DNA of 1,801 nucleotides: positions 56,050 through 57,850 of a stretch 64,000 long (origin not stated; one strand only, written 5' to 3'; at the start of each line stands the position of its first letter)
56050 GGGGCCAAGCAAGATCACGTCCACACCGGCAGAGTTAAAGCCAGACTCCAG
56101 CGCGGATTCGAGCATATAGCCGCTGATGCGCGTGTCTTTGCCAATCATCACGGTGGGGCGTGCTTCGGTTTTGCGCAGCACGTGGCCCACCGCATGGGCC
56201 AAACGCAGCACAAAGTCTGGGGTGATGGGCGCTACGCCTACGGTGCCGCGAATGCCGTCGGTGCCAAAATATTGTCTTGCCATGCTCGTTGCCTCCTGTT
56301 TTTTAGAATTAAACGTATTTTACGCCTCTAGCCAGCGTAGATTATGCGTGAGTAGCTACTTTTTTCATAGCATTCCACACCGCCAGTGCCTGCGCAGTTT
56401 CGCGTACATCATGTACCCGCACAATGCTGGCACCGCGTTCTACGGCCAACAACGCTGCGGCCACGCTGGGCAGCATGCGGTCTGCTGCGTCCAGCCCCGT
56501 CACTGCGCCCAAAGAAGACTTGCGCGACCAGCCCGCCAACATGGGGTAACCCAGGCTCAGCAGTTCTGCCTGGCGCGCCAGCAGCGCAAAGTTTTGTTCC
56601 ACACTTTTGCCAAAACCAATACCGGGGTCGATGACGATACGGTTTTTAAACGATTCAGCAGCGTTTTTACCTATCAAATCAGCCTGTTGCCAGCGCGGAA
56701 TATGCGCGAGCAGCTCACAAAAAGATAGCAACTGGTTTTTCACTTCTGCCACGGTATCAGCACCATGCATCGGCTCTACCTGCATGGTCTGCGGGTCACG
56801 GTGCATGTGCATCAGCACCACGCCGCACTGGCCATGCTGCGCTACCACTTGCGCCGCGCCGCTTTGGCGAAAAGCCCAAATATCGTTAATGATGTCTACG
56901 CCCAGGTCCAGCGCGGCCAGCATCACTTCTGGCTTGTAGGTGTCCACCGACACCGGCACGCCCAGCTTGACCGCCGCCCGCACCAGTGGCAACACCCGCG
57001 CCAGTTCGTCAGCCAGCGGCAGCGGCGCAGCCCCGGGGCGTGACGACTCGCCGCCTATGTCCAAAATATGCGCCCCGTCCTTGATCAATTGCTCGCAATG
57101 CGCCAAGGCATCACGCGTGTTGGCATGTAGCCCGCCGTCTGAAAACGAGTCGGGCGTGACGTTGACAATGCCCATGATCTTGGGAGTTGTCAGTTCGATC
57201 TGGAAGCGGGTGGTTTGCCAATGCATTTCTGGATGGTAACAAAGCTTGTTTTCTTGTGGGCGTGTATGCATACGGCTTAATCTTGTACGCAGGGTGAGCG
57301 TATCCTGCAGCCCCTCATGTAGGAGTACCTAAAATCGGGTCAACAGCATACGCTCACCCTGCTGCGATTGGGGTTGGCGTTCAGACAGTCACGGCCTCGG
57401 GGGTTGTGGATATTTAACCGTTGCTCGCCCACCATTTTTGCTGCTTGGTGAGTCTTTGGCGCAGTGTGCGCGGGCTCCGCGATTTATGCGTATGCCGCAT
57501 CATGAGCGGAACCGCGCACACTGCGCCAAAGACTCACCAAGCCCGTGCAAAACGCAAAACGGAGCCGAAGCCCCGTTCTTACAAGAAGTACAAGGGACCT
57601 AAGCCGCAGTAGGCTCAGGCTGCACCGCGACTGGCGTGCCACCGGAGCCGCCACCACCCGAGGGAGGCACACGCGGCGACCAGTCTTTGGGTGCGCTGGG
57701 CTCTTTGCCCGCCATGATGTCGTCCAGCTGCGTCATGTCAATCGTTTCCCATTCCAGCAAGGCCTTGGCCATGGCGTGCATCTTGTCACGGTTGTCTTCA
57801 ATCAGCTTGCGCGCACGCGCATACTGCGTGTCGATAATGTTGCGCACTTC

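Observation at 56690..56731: Exact 42-bp (14-codon) in-frame insertion of the repeat inside the essential gene folP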

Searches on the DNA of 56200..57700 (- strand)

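Call 17: search_rna_families(source=window, start=56200, end=57700, threshold=evalue, max_evalue=5)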
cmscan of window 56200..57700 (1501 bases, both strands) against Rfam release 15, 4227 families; matches with E-value up to 5: 1.
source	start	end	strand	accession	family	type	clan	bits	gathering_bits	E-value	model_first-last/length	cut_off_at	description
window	57434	57552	-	RF03631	MIR3440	Gene; miRNA;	-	46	105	1.3e-08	1-127/127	no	MIR3440 microRNA precursor family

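Call 79: search_dna_similar(query=L014:3478-3545:+, collection=plasmids, mode=distant, max_evalue=10, max_rows=25)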
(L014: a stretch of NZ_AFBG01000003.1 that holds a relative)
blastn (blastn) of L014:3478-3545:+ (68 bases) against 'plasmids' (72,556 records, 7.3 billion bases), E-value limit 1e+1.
No match.
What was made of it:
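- Tried and rejected: Plasmid search with the Acidovorax folP segment: no match (call 79).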

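Call 80: search_dna_similar(query=window:56655-56740:-, collection=plasmids, mode=distant, max_evalue=10, max_rows=25)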
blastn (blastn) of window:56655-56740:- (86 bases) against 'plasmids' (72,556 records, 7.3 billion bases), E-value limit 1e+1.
Records with a match: 11; places in all: 11; records where one place covers at least 80% of the query: 0.
Best place of each record, by identity: >=99% 5; 90-95% 3; 80-90% 2; 60-80% 1.
By first word of the organism name: Rhodoferax 1; Rhizobium 1; Embleya 1; Photobacterium 1; Halorubrum 1; Paraburkholderia 1; Brevibacillus 1; Pseudoalteromonas 1; Psychrobacter 1; Mameliella 1; and 1 more.
By predicted mobility (MOB-suite, as given by PLSDB): non-mobilizable 8; mobilizable 2; conjugative 1.
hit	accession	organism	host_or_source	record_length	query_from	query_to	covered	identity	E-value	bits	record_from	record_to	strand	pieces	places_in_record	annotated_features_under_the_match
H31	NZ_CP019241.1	Rhodoferax antarcticus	Whole organism,environment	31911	11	65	64%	78.6%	2e-1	41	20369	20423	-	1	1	none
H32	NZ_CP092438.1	Rhizobium sp. K102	Phaseolus vulgaris,Cell culture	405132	17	47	36%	87.1%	8e+0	37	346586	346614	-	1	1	hypothetical protein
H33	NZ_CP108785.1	Embleya sp. NBC_00888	-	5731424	26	55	35%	86.7%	2e+0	37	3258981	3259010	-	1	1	none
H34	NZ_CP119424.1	Photobacterium sp. DA100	-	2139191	54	78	29%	92.0%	2e+0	37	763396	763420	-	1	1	none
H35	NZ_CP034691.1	Halorubrum sp. BOL3-1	-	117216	35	58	28%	91.7%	8e+0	36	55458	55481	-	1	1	DUF4397 domain-containing protein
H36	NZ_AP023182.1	Paraburkholderia sp. PGU19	Physopelta gutta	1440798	45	68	28%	91.7%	8e+0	36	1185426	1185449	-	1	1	record has no annotation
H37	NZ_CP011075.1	Brevibacillus laterosporus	Oryza sativa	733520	2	22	24%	100.0%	7e-1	39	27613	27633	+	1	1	secD: protein translocase subunit SecD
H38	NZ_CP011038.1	Pseudoalteromonas nigrifaciens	mussels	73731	24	42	22%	100.0%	8e+0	36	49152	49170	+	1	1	none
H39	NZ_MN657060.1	Psychrobacter sp.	-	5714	13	31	22%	100.0%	8e+0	36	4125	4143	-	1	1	none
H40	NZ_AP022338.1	Mameliella alba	-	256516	40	58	22%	100.0%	8e+0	36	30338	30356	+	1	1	betC: choline-sulfatase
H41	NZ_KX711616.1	Bacillus subtilis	flower bed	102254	1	19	22%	100.0%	8e+0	36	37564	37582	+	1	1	type IV secretory system conjugative DNA transfer family protein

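Call 81: get_annotated_region(hit=H31, flank=15000)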
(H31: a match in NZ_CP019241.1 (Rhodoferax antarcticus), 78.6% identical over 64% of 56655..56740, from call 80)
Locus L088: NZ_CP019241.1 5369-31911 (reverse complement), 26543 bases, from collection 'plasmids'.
description: Rhodoferax antarcticus strain DSMZ24876 plasmid unnamed1
organism: Rhodoferax antarcticus (NCBI taxid 81479)
taxonomy: Bacteria; Pseudomonadota; Betaproteobacteria; Burkholderiales; Comamonadaceae; Rhodoferax; Rhodoferax antarcticus
host: -; source: Whole organism,environment; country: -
typing (MOB-suite, as given by PLSDB): non-mobilizable
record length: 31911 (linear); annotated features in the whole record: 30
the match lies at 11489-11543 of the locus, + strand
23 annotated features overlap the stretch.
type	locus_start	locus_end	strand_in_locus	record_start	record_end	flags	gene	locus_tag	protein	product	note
CDS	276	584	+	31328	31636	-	-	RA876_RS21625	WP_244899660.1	hypothetical protein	-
CDS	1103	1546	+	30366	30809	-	-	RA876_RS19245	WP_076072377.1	hypothetical protein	-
CDS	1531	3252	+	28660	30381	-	-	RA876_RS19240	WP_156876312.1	nuclease-related domain-containing protein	-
CDS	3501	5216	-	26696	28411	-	-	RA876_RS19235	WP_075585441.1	IS1634 family transposase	-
CDS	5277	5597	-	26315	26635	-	-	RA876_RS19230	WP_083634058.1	addiction module antidote protein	-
CDS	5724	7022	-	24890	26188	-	-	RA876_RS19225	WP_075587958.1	ATP-binding protein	-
CDS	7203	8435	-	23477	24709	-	-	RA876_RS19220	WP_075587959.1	Fic family protein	-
CDS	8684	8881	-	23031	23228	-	-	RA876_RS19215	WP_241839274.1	hypothetical protein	-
CDS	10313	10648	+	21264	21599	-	-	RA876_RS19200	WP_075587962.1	type II toxin-antitoxin system RelE/ParE family toxin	-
CDS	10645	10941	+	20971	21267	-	-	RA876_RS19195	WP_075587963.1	helix-turn-helix transcriptional regulator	-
CDS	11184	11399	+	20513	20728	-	-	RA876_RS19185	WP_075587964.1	DUF2283 domain-containing protein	-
CDS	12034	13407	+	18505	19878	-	-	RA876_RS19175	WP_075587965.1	hypothetical protein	-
CDS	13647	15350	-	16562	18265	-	-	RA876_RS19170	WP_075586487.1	IS1634 family transposase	-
CDS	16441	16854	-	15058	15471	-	-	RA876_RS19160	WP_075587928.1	type II toxin-antitoxin system VapC family toxin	-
CDS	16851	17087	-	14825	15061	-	-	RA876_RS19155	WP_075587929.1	AbrB/MazE/SpoVT family DNA-binding domain-containing protein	-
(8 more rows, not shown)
